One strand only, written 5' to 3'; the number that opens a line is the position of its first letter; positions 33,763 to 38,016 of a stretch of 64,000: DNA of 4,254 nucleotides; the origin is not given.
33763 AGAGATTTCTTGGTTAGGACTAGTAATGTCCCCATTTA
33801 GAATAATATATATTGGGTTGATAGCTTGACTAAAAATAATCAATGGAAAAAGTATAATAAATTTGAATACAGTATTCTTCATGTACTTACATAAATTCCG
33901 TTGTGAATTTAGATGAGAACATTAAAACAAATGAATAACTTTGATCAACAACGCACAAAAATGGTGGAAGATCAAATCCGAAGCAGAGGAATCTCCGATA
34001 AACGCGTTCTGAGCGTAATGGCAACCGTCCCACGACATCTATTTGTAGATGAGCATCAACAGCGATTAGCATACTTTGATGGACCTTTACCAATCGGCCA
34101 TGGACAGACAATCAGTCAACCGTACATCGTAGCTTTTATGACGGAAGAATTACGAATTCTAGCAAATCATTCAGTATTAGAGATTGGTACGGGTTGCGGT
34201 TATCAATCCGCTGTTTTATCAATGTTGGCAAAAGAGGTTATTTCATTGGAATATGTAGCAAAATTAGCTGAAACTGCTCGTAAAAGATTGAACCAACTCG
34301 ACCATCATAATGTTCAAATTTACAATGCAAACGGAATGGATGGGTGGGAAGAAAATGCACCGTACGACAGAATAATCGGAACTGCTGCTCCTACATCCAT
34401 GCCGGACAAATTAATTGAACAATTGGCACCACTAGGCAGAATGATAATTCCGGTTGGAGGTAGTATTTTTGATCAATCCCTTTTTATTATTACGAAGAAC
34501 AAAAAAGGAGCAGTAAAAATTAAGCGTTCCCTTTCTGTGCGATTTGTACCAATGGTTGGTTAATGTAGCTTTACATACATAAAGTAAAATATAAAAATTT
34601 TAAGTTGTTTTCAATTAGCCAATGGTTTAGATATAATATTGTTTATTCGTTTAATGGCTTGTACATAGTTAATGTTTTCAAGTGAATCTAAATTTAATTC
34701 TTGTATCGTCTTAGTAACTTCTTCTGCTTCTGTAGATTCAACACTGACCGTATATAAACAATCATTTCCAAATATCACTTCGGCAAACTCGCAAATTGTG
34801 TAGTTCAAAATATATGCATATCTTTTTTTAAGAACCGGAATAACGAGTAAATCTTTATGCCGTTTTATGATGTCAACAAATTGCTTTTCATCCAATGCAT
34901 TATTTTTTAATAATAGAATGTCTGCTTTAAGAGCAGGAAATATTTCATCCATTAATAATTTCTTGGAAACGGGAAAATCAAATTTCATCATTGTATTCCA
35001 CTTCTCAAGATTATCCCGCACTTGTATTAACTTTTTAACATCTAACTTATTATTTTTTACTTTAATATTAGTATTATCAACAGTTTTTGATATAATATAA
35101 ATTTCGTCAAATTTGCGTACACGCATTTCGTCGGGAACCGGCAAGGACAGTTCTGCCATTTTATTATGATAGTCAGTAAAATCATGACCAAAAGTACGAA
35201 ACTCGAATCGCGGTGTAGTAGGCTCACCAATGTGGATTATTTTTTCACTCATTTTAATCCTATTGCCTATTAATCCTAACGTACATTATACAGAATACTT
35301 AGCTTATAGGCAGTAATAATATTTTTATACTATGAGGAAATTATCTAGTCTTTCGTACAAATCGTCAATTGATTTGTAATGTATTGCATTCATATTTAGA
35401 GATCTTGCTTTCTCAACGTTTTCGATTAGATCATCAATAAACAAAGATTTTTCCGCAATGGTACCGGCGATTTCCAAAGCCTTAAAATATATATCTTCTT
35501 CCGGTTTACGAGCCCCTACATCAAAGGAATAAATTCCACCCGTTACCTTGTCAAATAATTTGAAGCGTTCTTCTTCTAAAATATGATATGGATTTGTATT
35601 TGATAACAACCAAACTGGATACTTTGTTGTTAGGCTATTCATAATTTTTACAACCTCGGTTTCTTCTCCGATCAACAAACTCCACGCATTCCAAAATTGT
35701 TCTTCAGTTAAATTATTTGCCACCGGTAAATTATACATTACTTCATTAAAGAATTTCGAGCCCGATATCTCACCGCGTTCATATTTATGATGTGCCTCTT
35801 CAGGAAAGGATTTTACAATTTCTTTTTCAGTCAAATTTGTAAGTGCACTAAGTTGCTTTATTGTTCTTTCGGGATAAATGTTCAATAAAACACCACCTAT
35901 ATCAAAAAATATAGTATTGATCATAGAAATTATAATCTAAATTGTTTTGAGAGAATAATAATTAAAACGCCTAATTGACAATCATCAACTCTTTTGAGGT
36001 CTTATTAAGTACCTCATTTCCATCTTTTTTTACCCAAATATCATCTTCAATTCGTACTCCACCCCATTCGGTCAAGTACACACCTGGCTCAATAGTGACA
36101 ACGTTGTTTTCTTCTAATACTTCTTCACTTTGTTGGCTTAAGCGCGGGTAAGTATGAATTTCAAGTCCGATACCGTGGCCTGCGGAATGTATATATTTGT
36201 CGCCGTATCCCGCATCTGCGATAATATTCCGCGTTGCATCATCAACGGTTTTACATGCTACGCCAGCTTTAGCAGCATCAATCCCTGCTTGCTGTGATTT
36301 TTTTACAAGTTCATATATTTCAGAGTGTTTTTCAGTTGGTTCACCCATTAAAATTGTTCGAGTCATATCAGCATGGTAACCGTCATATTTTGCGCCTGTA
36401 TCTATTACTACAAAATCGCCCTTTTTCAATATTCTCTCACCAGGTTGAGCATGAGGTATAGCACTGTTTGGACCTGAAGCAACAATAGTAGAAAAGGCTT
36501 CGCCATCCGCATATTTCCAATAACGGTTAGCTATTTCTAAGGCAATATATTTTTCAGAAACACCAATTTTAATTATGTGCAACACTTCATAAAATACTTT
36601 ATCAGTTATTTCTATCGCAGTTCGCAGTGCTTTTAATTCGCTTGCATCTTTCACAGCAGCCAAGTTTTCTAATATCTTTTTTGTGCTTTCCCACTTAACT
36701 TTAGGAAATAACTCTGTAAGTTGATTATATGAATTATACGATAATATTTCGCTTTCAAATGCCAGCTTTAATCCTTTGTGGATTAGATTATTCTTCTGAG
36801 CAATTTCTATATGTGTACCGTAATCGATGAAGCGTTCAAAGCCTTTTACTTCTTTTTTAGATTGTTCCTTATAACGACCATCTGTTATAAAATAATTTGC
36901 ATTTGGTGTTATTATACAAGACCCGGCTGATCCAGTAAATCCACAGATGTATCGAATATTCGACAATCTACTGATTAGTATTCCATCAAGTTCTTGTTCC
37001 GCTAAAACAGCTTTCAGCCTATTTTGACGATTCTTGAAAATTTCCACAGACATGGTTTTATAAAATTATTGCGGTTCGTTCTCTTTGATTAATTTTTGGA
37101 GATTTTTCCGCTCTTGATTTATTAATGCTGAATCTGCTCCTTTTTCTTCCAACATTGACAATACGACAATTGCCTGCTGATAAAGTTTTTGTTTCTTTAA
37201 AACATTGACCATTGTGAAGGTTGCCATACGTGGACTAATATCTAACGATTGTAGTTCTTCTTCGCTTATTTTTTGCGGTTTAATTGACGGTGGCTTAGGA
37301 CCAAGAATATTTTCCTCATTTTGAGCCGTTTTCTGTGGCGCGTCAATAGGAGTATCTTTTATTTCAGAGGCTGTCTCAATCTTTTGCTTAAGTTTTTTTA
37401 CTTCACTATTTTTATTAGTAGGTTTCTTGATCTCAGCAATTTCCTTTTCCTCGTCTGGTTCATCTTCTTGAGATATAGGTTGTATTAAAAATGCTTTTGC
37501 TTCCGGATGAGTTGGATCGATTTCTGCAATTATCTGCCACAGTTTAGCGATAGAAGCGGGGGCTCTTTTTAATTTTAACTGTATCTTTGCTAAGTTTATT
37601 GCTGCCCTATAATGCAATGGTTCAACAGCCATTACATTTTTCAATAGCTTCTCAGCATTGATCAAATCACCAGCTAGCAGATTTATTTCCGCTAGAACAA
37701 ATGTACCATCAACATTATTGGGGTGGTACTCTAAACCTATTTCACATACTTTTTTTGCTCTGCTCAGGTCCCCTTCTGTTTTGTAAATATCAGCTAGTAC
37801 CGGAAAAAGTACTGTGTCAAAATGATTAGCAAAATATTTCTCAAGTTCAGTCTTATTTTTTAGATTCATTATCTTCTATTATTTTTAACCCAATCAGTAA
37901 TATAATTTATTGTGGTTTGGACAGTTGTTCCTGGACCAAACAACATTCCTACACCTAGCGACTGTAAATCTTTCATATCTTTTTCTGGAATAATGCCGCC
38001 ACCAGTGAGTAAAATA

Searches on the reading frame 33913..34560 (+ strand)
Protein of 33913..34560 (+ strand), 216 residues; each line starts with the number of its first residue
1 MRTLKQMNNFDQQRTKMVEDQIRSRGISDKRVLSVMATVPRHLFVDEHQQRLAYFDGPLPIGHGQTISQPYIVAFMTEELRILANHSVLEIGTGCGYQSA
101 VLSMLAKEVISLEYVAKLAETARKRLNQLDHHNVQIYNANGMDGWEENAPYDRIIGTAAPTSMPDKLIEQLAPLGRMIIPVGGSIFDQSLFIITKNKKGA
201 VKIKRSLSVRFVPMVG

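Call 90: search_protein_families(library=pfam, proteins=[window:33913-34560:+], max_evalue=0.00001)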
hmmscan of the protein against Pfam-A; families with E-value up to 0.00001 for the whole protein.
window:33913-34560:+ (216 aa): 2 families
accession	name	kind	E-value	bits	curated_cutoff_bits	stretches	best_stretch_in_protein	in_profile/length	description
PF01135.25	PCMT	-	2.5e-60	204.3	20.3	1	14-215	3-206/210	Protein-L-isoaspartate(D-aspartate) O-methyltransferase (PCMT)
PF00398.26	RrnaAD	-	6.8e-09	35.6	24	1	78-143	24-87/263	Ribosomal RNA adenine dimethylase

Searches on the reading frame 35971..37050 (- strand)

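Call 91: search_protein_families(library=pfam, proteins=[window:35971-37050:-], max_evalue=0.00001)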
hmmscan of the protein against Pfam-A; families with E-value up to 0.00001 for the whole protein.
window:35971-37050:- (359 aa): 2 families
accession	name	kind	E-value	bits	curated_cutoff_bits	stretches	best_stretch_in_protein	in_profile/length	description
PF00557.29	Peptidase_M24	-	1.4e-68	231.2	23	1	141-341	2-207/208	Metallopeptidase family M24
PF01321.24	Creatinase_N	-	1e-20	75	22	1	8-130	1-125/128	Creatinase/Prolidase N-terminal domain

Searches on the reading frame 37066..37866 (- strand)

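Call 91: search_protein_families(library=pfam, proteins=[window:37066-37866:-], max_evalue=0.00001)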
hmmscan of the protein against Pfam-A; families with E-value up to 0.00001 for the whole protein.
window:37066-37866:- (266 aa): 3 families
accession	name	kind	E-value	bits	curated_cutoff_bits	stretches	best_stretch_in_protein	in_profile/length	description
PF14559.12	TPR_19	-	4.7e-11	43.3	25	0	63-125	2-63/68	Tetratricopeptide repeat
PF13428.12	TPR_14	-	2.1e-06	28.3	23.5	0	24-61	7-44/44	Tetratricopeptide repeat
PF13432.12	TPR_16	-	2.8e-06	28.1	32.7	0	71-120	16-64/65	Tetratricopeptide repeat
